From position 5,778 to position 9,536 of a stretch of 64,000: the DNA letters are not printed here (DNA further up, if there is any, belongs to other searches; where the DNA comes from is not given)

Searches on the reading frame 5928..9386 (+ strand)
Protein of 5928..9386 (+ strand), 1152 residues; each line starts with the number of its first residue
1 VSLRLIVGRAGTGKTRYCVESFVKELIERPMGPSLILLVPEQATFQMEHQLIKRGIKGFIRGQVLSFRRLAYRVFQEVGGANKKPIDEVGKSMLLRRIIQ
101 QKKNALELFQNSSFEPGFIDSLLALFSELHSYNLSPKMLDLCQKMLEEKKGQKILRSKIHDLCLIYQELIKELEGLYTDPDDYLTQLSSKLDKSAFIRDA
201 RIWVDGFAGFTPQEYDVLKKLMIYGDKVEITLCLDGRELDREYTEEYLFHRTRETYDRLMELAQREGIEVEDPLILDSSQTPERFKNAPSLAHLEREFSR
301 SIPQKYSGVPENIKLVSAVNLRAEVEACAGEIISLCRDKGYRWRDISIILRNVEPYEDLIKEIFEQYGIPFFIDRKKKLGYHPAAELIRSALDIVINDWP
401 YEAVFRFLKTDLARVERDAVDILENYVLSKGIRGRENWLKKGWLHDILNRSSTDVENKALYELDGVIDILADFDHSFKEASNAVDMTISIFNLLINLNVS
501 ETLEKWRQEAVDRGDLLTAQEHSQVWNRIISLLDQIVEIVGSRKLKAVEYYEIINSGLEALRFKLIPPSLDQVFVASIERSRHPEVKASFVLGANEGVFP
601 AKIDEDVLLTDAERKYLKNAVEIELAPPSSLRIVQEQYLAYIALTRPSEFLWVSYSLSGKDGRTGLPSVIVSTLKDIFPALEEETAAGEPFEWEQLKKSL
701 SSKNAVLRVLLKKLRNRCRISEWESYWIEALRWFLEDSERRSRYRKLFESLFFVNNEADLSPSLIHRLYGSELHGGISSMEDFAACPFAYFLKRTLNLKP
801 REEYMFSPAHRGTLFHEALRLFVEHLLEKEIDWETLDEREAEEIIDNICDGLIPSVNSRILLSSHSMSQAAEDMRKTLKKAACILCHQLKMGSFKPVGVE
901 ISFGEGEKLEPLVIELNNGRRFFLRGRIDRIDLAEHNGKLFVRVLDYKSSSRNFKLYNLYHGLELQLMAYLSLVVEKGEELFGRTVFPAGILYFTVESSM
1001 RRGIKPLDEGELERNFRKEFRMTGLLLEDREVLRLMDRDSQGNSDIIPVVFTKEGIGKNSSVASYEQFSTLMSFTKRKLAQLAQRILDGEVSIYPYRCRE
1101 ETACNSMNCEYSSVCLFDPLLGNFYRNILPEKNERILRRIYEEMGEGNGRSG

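Call 71: search_protein_families(library=pfam, proteins=[window:5928-9386:+], max_evalue=0.0001)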
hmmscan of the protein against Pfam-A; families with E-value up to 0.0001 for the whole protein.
window:5928-9386:+ (1152 aa): 3 families
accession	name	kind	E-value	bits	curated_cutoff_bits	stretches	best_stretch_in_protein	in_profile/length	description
PF21445.3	ADDB_N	-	4.5e-102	341.6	26.6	1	5-295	1-290/290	ADDB, N-terminal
PF12705.13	PDDEXK_1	-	4.9e-36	125.3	22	1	778-1115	5-246/247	PD-(D/E)XK nuclease superfamily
PF13361.12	UvrD_C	-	3.8e-11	43.4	25.6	1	302-656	31-348/350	UvrD-like helicase C-terminal domain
